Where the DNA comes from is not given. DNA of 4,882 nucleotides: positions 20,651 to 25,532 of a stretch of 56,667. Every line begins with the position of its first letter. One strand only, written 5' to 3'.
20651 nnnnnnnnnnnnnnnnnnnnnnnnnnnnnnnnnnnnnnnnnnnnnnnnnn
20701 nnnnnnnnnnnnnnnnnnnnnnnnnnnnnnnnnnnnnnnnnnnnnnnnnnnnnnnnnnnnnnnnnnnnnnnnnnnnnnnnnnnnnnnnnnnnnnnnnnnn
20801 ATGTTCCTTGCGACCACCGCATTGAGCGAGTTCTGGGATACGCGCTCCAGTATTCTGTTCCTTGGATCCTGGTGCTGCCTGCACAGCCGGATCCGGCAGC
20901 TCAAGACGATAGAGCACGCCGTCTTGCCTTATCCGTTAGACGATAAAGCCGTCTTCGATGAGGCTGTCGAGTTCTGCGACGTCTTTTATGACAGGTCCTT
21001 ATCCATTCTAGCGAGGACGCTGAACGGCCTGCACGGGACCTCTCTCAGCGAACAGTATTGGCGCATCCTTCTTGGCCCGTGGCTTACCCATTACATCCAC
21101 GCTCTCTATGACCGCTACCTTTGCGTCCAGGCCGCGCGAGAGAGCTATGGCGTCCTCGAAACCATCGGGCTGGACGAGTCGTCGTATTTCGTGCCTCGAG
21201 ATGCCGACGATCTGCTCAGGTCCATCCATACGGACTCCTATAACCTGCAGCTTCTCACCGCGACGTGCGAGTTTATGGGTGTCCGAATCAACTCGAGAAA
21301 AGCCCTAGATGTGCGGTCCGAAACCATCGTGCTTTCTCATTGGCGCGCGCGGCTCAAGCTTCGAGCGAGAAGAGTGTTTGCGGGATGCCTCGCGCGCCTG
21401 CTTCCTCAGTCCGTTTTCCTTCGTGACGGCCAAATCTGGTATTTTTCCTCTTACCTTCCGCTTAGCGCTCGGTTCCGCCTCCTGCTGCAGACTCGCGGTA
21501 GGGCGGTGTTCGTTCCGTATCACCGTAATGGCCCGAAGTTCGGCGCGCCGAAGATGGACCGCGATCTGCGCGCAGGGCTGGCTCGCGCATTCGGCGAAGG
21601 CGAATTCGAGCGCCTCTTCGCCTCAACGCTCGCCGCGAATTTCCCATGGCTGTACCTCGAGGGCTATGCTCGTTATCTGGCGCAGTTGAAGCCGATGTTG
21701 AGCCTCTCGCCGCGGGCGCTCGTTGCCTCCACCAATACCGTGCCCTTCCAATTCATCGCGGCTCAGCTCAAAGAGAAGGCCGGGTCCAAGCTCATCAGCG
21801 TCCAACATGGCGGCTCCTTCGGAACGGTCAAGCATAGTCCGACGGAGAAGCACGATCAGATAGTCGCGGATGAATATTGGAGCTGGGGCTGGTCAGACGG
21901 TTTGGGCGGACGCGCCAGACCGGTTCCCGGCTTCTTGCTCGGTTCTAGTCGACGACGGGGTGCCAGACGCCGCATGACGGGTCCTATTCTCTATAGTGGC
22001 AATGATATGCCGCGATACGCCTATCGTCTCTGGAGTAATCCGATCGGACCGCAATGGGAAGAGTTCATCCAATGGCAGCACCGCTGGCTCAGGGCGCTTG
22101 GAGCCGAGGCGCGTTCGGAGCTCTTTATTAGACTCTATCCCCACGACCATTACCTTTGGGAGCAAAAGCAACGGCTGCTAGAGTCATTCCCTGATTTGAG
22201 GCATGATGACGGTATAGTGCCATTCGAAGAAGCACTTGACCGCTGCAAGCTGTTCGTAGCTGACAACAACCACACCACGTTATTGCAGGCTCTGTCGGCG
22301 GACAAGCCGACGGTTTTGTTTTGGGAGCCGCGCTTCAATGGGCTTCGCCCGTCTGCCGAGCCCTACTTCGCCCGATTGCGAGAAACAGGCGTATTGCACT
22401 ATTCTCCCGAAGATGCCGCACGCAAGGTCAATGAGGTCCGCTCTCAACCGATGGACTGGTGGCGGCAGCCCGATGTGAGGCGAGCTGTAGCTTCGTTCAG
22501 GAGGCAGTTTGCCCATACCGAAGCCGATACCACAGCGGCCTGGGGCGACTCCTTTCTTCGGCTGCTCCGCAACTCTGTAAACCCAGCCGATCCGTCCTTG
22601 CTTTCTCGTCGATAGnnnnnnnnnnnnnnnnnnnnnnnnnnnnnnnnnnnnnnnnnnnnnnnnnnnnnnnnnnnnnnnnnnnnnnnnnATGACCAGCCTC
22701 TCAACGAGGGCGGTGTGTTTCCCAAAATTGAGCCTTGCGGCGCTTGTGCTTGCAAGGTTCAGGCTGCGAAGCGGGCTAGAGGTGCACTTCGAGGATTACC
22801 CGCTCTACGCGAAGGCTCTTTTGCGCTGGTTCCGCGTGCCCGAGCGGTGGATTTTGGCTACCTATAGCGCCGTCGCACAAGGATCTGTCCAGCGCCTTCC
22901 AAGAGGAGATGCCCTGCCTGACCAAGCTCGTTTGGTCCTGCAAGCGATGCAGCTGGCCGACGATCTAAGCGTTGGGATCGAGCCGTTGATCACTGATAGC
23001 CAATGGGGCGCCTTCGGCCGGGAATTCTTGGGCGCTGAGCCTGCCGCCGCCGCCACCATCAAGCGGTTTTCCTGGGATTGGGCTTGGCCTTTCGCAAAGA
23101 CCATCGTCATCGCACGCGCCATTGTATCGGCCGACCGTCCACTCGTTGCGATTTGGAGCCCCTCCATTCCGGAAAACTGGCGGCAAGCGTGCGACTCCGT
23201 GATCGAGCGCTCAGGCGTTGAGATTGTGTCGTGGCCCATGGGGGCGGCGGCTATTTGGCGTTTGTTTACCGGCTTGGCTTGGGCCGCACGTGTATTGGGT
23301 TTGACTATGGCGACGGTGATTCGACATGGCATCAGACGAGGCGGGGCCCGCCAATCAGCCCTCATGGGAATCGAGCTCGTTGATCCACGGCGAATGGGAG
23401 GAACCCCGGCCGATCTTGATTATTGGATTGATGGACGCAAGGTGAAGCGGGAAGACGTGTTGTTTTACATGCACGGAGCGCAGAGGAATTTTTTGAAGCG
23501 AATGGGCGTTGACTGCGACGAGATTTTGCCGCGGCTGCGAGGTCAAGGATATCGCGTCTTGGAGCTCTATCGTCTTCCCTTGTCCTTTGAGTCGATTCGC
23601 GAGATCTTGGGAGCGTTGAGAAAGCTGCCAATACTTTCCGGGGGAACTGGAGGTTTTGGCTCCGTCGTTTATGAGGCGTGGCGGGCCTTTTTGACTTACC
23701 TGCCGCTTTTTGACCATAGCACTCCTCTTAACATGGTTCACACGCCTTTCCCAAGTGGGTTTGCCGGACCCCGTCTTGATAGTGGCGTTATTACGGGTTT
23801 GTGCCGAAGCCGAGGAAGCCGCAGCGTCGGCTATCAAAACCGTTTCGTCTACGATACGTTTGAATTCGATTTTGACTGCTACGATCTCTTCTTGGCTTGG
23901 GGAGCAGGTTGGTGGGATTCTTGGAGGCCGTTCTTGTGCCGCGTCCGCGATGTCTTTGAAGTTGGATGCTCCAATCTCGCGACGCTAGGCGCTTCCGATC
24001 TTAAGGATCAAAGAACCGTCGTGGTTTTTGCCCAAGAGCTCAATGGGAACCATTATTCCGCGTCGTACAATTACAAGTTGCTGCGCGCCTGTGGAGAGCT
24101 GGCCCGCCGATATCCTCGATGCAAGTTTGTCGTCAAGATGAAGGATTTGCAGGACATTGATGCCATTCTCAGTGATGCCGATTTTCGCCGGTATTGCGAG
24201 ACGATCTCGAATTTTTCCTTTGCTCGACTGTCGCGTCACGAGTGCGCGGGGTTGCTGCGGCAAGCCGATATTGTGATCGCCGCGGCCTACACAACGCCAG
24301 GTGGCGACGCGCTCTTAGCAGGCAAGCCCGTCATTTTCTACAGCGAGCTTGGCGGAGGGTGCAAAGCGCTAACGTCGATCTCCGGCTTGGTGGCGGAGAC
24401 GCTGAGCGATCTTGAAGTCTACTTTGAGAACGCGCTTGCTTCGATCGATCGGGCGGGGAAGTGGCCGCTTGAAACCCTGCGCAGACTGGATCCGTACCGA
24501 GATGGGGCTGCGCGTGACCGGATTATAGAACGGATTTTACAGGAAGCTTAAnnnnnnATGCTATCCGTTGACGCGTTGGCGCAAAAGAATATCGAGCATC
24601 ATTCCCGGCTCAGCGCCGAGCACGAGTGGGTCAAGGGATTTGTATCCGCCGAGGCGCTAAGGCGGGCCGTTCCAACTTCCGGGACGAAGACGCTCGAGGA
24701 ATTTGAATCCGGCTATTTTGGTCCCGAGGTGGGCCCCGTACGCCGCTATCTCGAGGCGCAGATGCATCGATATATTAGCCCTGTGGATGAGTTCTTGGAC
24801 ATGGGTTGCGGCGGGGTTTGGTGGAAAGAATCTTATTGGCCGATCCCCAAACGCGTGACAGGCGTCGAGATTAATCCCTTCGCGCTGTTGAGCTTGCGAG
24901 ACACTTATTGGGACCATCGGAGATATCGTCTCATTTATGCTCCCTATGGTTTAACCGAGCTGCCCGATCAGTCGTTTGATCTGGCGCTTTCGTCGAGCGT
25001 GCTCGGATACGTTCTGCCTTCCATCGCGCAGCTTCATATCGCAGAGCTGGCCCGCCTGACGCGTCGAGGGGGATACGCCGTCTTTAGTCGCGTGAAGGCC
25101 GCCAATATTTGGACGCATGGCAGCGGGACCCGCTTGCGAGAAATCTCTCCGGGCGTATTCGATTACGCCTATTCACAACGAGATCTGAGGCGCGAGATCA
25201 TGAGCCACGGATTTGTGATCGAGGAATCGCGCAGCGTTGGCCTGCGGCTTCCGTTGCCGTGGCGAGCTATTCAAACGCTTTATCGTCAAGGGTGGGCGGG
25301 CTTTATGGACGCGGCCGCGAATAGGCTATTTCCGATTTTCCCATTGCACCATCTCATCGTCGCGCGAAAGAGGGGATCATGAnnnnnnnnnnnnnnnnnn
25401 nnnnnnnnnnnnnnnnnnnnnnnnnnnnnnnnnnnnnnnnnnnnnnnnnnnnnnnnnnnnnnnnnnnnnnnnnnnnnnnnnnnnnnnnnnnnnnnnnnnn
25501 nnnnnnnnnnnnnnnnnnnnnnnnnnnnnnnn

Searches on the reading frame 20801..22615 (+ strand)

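Call 5: search_protein_families(library=pfam, proteins=[window:20801-22615:+], max_evalue=0.01)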
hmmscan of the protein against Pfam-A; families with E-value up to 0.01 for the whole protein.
window:20801-22615:+ (604 aa): 0 families

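Call 46: search_protein_families(library=ncbifam, proteins=[window:20801-22615:+], max_evalue=0.1)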
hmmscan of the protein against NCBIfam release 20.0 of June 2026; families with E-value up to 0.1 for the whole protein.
window:20801-22615:+ (604 aa): 1 family
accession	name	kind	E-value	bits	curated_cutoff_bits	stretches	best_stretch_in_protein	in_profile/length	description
TIGR04331.1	o_ant_LIC12162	subfamily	7.4e-128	427.8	225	1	3-581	1-581/585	LIC12162 family transferase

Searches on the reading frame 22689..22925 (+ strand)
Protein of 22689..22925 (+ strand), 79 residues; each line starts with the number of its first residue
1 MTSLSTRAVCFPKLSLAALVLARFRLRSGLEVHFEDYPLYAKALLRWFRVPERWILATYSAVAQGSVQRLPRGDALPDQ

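Call 24: search_protein_representatives(alignment_id=A1)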
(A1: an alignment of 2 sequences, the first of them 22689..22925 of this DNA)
Query: 2 sequences, 82 profile positions. Proteins with E-value up to 0.001 (for the whole library): 8; up to 1e-10: 1; up to 1e-30: 1. The best 8 are listed.
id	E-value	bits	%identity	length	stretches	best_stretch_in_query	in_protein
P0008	4.6e-39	148.4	-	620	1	1-82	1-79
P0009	9.2e-08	48.0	-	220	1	7-56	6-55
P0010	2.3e-07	46.7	-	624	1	7-68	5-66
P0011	1.5e-06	44.1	-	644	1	5-74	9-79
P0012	5.4e-05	39.2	-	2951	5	34-63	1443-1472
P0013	2.2e-04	37.2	-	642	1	3-79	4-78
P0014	2.4e-04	37.1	-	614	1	11-77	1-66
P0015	7.3e-04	35.5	-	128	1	4-71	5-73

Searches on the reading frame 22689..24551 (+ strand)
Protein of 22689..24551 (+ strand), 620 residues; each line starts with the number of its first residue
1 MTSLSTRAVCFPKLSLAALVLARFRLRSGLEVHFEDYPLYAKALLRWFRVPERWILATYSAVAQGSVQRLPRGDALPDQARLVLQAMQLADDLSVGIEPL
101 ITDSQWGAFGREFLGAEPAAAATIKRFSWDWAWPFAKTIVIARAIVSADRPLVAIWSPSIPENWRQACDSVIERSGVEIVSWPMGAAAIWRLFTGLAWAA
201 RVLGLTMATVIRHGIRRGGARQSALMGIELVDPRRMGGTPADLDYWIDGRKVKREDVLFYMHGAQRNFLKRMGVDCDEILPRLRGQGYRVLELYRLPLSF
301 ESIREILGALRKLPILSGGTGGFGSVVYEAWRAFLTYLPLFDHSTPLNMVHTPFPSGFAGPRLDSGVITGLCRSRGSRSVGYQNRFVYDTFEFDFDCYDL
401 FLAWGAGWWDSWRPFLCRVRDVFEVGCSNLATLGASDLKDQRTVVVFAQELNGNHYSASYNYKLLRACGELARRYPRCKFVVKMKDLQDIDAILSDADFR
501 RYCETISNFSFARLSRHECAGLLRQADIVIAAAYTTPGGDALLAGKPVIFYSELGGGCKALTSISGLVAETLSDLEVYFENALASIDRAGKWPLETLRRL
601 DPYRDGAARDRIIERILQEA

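Call 5: search_protein_families(library=pfam, proteins=[window:22689-24551:+], max_evalue=0.01)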
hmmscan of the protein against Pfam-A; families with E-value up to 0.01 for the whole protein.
window:22689-24551:+ (620 aa): 0 families

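Call 32: find_related_loci(query=A3, collection=genome_contigs, flank=5000)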
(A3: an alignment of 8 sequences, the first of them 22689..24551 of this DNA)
Query A3 (620 aa) in genome_contigs; peptide patterns used: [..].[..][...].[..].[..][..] (x = any residue, [..] = any of these).
21 stretches matched a pattern; 3 encode a relative of the query (tblastn E <= 1e-3); 3 distinct loci.
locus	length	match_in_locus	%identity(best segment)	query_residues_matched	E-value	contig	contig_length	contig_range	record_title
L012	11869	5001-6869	37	9-617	7e-109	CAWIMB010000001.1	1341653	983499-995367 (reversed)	MAG: uncultured Actinomycetes bacterium isolate MFD04944.bin.2.122 genome assembly, contig: contig_23461, whole genome s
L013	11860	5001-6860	31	5-617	2e-97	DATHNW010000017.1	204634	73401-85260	MAG TPA_asm: Opitutaceae bacterium isolate SMAG_U12668 k141_2461238, whole genome shotgun sequence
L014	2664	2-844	44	341-617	4e-63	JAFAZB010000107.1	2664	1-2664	MAG: Solirubrobacterales bacterium isolate CP_BM_RX_R8_30 BM_RX_R8_k147_2624778, whole genome shotgun sequence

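Call 36: search_protein_families(library=pfam, proteins=[L013:1654-3483:+, L013:3462-4961:+, L013:5007-6869:+, L013:6764-8371:+, L012:2736-4091:+, L012:4093-4968:+, L012:6956-8482:+, L012:1787-3379:-], max_evalue=0.01)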
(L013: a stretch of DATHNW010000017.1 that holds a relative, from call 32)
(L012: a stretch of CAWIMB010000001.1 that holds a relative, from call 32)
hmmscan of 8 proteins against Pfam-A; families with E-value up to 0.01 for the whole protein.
L013:1654-3483:+ (609 aa): 0 families

L013:3462-4961:+ (499 aa): 1 family
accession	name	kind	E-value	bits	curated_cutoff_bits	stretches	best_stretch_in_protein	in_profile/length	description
PF13440.11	Polysacc_synt_3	-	3.5e-08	33.5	23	1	29-321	4-285/293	Polysaccharide biosynthesis protein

L013:5007-6869:+ (620 aa): 0 families

L013:6764-8371:+ (535 aa): 1 family
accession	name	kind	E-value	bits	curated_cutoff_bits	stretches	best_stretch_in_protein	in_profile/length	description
PF04932.20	Wzy_C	-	4.7e-13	49.6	31.7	1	266-436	3-148/149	O-Antigen ligase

L012:2736-4091:+ (451 aa): 7 families
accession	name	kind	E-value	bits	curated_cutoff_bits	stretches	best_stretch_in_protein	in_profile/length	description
PF02348.25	CTP_transf_3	-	6.1e-25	88.7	22.6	1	67-263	2-184/217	Cytidylyltransferase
PF08282.18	Hydrolase_3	-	3.9e-10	40.3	20.9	1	371-436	186-251/255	haloacid dehalogenase-like hydrolase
PF12804.13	NTP_transf_3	-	3.5e-05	24.5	27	1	81-203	16-132/160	MobA-like NTP transferase domain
PF00702.32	Hydrolase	-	0.00067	20.5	26.4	0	335-408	108-191/191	haloacid dehalogenase-like hydrolase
PF01128.25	IspD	-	0.00087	19.5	27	1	80-197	19-128/221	2-C-methyl-D-erythritol 4-phosphate cytidylyltransferase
PF05116.19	S6PP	-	0.0042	17.2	20.3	1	372-419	165-212/247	Sucrose-6F-phosphate phosphohydrolase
PF12710.13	HAD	-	0.0049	17.8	27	0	359-405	119-189/189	haloacid dehalogenase-like hydrolase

L012:4093-4968:+ (291 aa): 1 family
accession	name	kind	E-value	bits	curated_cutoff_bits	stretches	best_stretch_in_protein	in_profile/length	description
PF03102.20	NeuB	-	4.3e-77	259.3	22.1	1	38-273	1-241/241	NeuB family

L012:6956-8482:+ (508 aa): 1 family
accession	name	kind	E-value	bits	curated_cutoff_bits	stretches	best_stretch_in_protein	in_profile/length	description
PF04932.20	Wzy_C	-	2.5e-13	50.5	31.7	1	256-416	3-149/149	O-Antigen ligase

L012:1787-3379:- (530 aa): 3 families
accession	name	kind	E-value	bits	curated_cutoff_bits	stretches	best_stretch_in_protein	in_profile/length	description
PF00465.25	Fe-ADH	-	2.9e-32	112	31.3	1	186-337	11-168/168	Iron-containing alcohol dehydrogenase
PF25137.1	ADH_Fe_C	-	4.1e-30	105.4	27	1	348-528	1-192/194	Fe-containing alcohol dehydrogenase family, C-terminal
PF13685.12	Fe-ADH_2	-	6.3e-05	23.5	28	1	194-268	18-94/149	Iron-containing alcohol dehydrogenase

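Call 40: predict_structure(alignment_id=A3)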
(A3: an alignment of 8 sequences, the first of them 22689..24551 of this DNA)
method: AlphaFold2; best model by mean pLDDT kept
length: 620 residues; sequences in the alignment: 8
mean_pLDDT: 78.4   pTM: 0.75
mean pLDDT of the five models: 78.4, 78.0, 77.3, 76.5, 74.5
residues with pLDDT >= 90: 161; 70-90: 326; 50-70: 77; < 50: 56
segments of 3 or more residues with pLDDT < 50: 1-4, 354-361, 384-386, 392-416, 435-438, 556-559, 590-595
pLDDT, mean of each block of 10 residues (from residue 1): 64 87 82 89 88 92 91 79 78 77 80 83 74 86 87 84 82 85 83 86 94 85 87 78 80 90 86 86 92 93 92 69 77 91 88 49 68 83 53 42 40 48 58 54 88 74 94 94 88 92 94 80 87 76 79 60 69 90 74 51 60 71
secondary structure, 60 per line:
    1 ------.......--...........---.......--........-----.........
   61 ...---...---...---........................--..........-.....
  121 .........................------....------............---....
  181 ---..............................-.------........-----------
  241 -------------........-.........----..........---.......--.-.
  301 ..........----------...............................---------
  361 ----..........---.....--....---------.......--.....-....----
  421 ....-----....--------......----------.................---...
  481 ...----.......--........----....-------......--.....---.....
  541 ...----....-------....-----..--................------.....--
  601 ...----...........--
elements in order: E7-13 H16-26 E30-36 H39-46 H52-63 E67-69 H79-102 H105-114 H116-145 E152-155 H162-173 E177-180 H184-213 E222-229 E257-261 H263-271 H276-285 E289-292 H300-310 H321-343 E344-351 H365-374 E378-382 E385-388 H398-404 H407-411 H413-416 E421-424 H430-433 E442-447 H458-474 E478-483 H488-494 H497-504 E509-512 H520-525 E528-532 H536-543 E548-551 H559-562 H572-587 H594-598 H608-618

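Call 42: fold_search(model_id=the predicted structure, library=pdb)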
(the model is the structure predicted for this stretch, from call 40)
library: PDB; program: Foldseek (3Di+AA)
matches with E <= 10: 966; with E <= 0.001: 66
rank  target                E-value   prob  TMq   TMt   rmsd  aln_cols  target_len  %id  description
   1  8dtg_A                4.1e-06  1.00  0.20  0.17  16.4       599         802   13  Cryo-EM structure of Arabidopsis SPY alternative conformation 1 (released 2023-03-08)
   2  3beo_A                6.3e-06  1.00  0.29  0.43  10.3       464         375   12  A Structural Basis for the allosteric regulation of non-hydrolyzing UDP-GlcNAc 2-epimerases (released 2008-02-19)
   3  3d0r_B                1.2e-05  1.00  0.27  0.40  11.4       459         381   14  Crystal structure of calG3 from Micromonospora echinospora determined in space group P2(1) (released 2008-06-24)
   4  4fkz_A                1.7e-05  1.00  0.32  0.46   9.7       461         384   11  Crystal structure of Bacillus subtilis UDP-GlcNAc 2-epimerase in complex with UDP-GlcNAc and UDP (released 2013-05-08)
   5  1f6d_B                3.4e-05  1.00  0.34  0.52   8.3       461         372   11  THE STRUCTURE OF UDP-N-ACETYLGLUCOSAMINE 2-EPIMERASE FROM E. COLI. (released 2000-12-13)
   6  9cm8_A                4.9e-05  1.00  0.35  0.53   8.1       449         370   13  UDP-GlcNAc 2-epimerase MnaA of Paenibacillus alvei (released 2024-10-02)
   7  7yp3_A                5.1e-05  1.00  0.30  0.41  11.7       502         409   10  Crystal structure of elaiophylin glycosyltransferase in complex with elaiophylin (released 2022-11-02)
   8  8dtf_A                5.7e-05  0.99  0.24  0.20  16.1       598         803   11  Cryo-EM structure of the full length Arabidopsis SPY with complete TPRs (released 2023-03-08)
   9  8sfy                  6.0e-05  0.99  0.20  0.28  21.3       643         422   10  Crystal structure of TuUGT202A2 (Tetur22g00270) in complex with UDP-glucose (released 2023-09-13)
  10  1v4v_B                7.8e-05  1.00  0.34  0.51   9.5       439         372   12  Crystal Structure Of UDP-N-Acetylglucosamine 2-Epimerase From Thermus Thermophilus HB8 (released 2003-12-02)
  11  8sfw                  7.8e-05  0.98  0.20  0.27  21.4       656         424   10  Crystal structure of TuUGT202A2 (Tetur22g00270) in complex with quercetin (released 2024-04-17)
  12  8dth_B                9.1e-05  0.99  0.25  0.23  15.1       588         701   12  Cryo-EM structure of Arabidopsis SPY alternative conformation 2 (released 2023-03-08)
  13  8sft_D                9.1e-05  0.97  0.19  0.26  21.4       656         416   12  Crystal structure of TuUGT202A2 (Tetur22g00270) in complex with kaempferol (released 2024-04-17)
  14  8dth_A                1.1e-04  0.98  0.21  0.19  16.4       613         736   12  Cryo-EM structure of Arabidopsis SPY alternative conformation 2 (released 2023-03-08)
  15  1f6d_A                1.1e-04  1.00  0.35  0.53   8.9       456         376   12  THE STRUCTURE OF UDP-N-ACETYLGLUCOSAMINE 2-EPIMERASE FROM E. COLI. (released 2000-12-13)
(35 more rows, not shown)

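Call 43: search_solved_structures(query=A3, max_evalue=1)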
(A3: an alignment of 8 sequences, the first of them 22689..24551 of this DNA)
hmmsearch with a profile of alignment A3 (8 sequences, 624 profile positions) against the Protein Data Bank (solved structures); distinct sequences matched with E-value up to 1: 0.

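Call 46: search_protein_families(library=ncbifam, proteins=[window:22689-24551:+], max_evalue=0.1)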
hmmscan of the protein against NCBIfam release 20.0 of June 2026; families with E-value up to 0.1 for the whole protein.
window:22689-24551:+ (620 aa): 0 families

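Call 66: search_protein_families(library=pfam, alignment_id=A3, max_evalue=10)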
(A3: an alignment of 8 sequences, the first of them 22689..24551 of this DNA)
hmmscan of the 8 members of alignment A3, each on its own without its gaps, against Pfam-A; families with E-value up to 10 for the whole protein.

A. member 1, window:22689-24551:+ (620 aa): 0 families

B. families by the number of members that match (of 8 scanned): 6 families
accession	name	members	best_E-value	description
PF02350.25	Epimerase_2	1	0.00069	UDP-N-acetylglucosamine 2-epimerase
PF12680.13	SnoaL_2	1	0.0045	SnoaL-like domain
PF25744.1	T4_Y13H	1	0.094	Bacteriophage T4 Y13H protein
PF06290.16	PsiB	1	0.22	Plasmid SOS inhibition protein (PsiB)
PF04464.20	Glyphos_transf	1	0.23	CDP-Glycerol:Poly(glycerophosphate) glycerophosphotransferase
PF17600.7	DUF5496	1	0.23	Family of unknown function (DUF5496)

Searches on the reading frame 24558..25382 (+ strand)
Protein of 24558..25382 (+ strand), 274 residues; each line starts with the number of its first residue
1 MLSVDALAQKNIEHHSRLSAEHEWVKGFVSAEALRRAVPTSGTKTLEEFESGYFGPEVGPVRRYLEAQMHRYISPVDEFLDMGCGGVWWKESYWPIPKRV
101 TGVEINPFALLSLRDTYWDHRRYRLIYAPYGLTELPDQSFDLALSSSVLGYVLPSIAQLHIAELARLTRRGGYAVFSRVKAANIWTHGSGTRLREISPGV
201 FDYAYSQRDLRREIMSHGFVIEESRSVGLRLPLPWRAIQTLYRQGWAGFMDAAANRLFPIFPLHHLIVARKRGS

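Call 5: search_protein_families(library=pfam, proteins=[window:24558-25382:+], max_evalue=0.01)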
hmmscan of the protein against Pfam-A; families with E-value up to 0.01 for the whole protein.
window:24558-25382:+ (274 aa): 4 families
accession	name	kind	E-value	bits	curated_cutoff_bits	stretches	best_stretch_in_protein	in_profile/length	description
PF08241.18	Methyltransf_11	-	1.9e-09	38.5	21.2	1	80-176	1-95/95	Methyltransferase domain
PF13649.12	Methyltransf_25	-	2.3e-06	28.6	27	1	80-172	2-97/97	Methyltransferase domain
PF13489.12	Methyltransf_23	-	0.00021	21.5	27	1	74-222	21-162/164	Methyltransferase domain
PF08242.18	Methyltransf_12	-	0.0098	17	30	0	80-173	1-97/98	Methyltransferase domain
